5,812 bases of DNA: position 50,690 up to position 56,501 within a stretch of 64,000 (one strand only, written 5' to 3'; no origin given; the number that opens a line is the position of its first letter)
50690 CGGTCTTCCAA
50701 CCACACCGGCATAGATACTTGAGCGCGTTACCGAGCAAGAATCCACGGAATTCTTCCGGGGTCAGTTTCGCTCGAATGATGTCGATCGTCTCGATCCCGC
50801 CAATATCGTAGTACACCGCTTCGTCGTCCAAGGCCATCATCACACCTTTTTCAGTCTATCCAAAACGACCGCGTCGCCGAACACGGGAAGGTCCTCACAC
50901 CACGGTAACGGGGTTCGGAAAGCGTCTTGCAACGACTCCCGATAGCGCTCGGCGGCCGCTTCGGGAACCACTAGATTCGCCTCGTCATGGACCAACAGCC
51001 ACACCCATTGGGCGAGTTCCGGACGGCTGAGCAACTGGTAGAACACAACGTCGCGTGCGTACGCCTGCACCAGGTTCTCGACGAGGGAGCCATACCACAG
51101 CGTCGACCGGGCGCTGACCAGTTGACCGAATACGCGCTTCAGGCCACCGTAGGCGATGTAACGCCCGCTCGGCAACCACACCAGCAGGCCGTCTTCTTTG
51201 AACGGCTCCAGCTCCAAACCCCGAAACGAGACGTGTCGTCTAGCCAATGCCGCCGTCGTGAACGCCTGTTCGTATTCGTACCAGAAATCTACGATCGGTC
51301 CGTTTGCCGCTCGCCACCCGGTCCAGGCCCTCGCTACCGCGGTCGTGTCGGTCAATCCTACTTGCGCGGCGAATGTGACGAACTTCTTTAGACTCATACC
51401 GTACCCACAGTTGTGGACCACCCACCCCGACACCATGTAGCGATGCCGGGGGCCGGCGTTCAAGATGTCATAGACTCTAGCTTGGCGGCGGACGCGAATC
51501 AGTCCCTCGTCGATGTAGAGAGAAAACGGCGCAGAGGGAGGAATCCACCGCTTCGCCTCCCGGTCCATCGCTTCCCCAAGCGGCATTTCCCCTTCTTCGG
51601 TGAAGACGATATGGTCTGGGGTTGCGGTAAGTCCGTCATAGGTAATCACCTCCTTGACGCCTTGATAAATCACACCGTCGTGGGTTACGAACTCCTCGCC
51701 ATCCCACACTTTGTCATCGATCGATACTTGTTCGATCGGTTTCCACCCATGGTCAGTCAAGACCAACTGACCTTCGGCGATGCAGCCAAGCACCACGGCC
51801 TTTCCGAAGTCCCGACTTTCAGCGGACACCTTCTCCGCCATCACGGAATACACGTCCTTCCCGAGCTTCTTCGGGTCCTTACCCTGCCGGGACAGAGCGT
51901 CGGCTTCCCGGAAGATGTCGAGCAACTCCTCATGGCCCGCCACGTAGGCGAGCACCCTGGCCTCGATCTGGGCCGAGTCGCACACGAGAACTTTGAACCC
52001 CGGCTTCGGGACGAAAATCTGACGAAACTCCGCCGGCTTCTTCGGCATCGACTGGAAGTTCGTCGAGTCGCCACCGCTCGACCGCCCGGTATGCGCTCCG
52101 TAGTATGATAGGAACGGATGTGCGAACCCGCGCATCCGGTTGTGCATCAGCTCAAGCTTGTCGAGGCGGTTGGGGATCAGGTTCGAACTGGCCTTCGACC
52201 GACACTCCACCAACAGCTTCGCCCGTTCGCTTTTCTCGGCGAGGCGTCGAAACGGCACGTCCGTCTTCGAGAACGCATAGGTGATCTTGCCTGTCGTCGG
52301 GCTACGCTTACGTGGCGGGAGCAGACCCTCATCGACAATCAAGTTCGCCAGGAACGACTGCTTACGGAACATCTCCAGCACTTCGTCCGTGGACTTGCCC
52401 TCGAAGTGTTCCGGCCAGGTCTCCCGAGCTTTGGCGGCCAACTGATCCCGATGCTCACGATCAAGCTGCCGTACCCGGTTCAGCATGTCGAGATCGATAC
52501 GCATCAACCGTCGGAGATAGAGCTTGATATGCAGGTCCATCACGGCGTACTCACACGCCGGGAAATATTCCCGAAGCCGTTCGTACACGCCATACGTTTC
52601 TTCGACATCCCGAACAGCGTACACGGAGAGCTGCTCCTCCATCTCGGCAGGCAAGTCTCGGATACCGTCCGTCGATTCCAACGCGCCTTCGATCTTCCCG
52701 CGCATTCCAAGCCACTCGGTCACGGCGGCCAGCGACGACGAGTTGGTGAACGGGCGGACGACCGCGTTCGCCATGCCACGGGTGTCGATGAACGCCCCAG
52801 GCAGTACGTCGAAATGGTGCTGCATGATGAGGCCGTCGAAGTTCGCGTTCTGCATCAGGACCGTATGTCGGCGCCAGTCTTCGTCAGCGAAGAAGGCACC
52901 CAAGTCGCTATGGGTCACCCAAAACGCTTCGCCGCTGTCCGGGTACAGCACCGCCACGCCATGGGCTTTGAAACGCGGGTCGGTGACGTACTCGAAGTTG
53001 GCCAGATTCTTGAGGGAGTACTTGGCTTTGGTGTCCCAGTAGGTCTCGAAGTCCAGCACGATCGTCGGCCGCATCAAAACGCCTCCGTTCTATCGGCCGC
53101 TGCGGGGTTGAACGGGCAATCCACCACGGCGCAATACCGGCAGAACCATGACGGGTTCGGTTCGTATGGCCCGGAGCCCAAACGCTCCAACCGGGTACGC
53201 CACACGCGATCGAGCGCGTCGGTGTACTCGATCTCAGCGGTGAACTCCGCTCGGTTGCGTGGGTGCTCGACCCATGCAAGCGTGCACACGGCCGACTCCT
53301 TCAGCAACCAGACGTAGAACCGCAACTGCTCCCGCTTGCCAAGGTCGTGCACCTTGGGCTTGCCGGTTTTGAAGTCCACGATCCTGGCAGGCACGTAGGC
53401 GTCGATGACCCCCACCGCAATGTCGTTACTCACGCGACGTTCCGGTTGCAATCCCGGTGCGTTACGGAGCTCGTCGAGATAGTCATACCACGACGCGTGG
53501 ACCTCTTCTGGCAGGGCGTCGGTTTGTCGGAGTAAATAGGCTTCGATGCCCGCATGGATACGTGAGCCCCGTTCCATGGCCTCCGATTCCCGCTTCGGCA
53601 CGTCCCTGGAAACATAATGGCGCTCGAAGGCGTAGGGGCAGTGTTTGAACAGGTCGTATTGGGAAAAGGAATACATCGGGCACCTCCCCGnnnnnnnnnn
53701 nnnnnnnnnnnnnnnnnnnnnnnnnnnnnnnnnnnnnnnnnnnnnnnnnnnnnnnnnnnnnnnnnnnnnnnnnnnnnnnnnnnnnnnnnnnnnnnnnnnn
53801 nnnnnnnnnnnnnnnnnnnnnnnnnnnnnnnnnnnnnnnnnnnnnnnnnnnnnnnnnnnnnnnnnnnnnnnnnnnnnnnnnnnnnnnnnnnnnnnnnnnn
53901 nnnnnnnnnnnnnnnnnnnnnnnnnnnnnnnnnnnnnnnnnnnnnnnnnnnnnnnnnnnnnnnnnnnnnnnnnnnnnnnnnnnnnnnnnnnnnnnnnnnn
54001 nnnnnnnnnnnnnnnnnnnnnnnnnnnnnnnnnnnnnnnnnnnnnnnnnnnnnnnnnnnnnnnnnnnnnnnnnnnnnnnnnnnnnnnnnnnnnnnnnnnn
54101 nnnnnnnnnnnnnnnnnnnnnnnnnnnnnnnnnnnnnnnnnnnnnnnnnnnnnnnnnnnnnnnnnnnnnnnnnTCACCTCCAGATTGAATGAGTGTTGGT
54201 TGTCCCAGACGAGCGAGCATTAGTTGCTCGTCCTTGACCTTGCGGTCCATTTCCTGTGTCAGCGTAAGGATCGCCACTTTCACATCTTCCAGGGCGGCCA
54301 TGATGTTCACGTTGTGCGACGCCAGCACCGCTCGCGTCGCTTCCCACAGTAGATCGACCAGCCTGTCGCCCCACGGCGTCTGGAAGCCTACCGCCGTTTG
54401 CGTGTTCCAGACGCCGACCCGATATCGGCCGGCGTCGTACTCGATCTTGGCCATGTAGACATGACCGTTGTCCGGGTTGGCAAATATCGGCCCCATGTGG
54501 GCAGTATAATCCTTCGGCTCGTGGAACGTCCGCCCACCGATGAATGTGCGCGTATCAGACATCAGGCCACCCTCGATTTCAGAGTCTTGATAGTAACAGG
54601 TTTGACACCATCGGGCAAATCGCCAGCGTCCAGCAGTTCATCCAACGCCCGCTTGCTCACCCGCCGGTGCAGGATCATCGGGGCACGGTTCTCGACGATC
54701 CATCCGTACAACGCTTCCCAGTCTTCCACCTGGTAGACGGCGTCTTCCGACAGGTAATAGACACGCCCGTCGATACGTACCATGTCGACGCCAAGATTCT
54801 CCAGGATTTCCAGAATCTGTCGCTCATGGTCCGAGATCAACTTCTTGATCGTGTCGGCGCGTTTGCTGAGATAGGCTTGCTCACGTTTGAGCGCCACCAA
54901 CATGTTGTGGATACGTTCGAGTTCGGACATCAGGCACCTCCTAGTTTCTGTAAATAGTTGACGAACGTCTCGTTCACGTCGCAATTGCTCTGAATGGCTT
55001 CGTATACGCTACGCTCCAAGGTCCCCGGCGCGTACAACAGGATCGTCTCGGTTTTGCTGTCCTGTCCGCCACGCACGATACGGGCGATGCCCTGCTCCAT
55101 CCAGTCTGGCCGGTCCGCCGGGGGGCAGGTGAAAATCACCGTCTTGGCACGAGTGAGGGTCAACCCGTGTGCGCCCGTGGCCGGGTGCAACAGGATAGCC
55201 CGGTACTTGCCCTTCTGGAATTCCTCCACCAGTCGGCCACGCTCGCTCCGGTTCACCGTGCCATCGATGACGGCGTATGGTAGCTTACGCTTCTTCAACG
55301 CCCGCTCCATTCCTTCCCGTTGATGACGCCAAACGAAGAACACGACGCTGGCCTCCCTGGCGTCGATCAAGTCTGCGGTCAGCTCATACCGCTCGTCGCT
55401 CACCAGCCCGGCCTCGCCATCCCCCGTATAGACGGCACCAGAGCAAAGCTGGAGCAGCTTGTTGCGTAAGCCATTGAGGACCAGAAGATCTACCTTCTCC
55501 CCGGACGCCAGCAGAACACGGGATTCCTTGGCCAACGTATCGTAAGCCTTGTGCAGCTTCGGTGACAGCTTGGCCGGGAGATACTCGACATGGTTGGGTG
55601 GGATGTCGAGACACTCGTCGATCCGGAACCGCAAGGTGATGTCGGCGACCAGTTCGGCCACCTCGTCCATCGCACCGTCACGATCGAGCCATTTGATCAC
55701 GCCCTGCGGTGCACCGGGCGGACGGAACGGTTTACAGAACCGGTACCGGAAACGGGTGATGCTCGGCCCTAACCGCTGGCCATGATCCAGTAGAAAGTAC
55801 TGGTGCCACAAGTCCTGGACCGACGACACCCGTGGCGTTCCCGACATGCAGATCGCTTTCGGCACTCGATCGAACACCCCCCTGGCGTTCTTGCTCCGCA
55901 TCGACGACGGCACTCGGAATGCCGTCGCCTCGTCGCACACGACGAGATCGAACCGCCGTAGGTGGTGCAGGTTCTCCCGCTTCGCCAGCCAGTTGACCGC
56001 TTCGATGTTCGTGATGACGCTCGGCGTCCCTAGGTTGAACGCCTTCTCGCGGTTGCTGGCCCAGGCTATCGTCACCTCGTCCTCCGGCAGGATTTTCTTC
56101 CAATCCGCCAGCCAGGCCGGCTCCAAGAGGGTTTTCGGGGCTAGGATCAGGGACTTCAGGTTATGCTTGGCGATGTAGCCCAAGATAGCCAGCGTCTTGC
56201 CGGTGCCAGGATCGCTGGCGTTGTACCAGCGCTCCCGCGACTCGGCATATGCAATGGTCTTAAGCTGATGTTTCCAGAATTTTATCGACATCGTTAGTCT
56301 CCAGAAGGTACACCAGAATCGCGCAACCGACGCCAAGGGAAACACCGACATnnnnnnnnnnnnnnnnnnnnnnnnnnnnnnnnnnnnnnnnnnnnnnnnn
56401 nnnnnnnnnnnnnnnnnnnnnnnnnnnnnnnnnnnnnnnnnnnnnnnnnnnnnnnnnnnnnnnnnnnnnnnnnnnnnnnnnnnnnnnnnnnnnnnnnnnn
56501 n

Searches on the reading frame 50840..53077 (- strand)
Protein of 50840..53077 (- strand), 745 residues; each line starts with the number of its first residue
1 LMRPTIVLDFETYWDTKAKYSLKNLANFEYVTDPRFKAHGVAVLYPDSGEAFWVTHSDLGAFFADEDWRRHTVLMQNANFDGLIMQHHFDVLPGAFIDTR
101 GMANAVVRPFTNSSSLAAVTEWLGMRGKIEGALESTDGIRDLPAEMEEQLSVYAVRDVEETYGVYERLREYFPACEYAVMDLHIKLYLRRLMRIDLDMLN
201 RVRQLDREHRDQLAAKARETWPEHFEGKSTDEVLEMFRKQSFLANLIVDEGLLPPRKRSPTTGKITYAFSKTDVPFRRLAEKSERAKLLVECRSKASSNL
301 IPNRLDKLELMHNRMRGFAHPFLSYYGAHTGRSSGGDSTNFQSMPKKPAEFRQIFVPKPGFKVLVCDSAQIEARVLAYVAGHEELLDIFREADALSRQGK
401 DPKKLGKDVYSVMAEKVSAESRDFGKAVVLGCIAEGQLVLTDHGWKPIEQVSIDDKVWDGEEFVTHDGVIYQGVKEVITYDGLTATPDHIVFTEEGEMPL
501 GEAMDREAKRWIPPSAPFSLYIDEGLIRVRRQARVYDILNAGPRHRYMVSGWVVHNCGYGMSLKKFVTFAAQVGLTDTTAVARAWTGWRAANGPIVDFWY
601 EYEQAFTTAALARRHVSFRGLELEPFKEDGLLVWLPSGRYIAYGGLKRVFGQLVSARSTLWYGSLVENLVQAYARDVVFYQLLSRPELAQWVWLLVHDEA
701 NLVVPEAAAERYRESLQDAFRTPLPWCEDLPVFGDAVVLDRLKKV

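Call 17: search_protein_families(library=pfam, proteins=[window:50840-53077:-], max_evalue=0.01)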
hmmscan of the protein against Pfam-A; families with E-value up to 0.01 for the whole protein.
window:50840-53077:- (745 aa): 2 families
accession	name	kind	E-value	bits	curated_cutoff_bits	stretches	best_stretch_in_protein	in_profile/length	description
PF00476.26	DNA_pol_A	-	1.6e-15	57.4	34.3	1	268-433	57-218/381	DNA polymerase family A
PF01612.26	DNA_pol_A_exo1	-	2.5e-05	24.6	23.6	1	70-170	76-170/173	3'-5' exonuclease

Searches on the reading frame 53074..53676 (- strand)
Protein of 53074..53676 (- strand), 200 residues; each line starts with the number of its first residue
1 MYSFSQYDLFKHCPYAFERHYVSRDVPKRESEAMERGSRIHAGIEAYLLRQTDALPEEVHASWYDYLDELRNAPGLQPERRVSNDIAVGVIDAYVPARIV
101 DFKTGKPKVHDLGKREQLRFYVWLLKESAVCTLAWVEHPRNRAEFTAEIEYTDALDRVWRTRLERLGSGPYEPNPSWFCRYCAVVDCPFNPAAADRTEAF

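Call 17: search_protein_families(library=pfam, proteins=[window:53074-53676:-], max_evalue=0.01)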
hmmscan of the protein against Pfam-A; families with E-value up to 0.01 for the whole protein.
window:53074-53676:- (200 aa): 2 families
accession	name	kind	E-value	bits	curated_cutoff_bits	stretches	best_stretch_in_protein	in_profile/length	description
PF12705.13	PDDEXK_1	-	1.7e-18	67.9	22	2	97-185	138-243/247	PD-(D/E)XK nuclease superfamily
PF01930.23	Cas_Cas4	-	0.00074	20.1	22.7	1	90-186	55-156/160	Domain of unknown function DUF83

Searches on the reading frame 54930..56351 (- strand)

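Call 17: search_protein_families(library=pfam, proteins=[window:54930-56351:-], max_evalue=0.01)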
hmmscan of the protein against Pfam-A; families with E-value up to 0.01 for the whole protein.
window:54930-56351:- (473 aa): 4 families
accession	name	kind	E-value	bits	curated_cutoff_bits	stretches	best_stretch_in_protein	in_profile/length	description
PF00271.37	Helicase_C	-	6.7e-13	49.3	23.5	1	326-429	7-110/110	Helicase conserved C-terminal domain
PF00176.29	SNF2-rel_dom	-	5.8e-12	45.7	24.9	1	45-286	23-266/290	SNF2-related domain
PF00270.35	DEAD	-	6.6e-08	32.9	26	1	27-180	2-166/167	DEAD/DEAH box helicase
PF04851.21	ResIII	-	1.3e-07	32.1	22.5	1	31-173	20-162/164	Type III restriction enzyme, res subunit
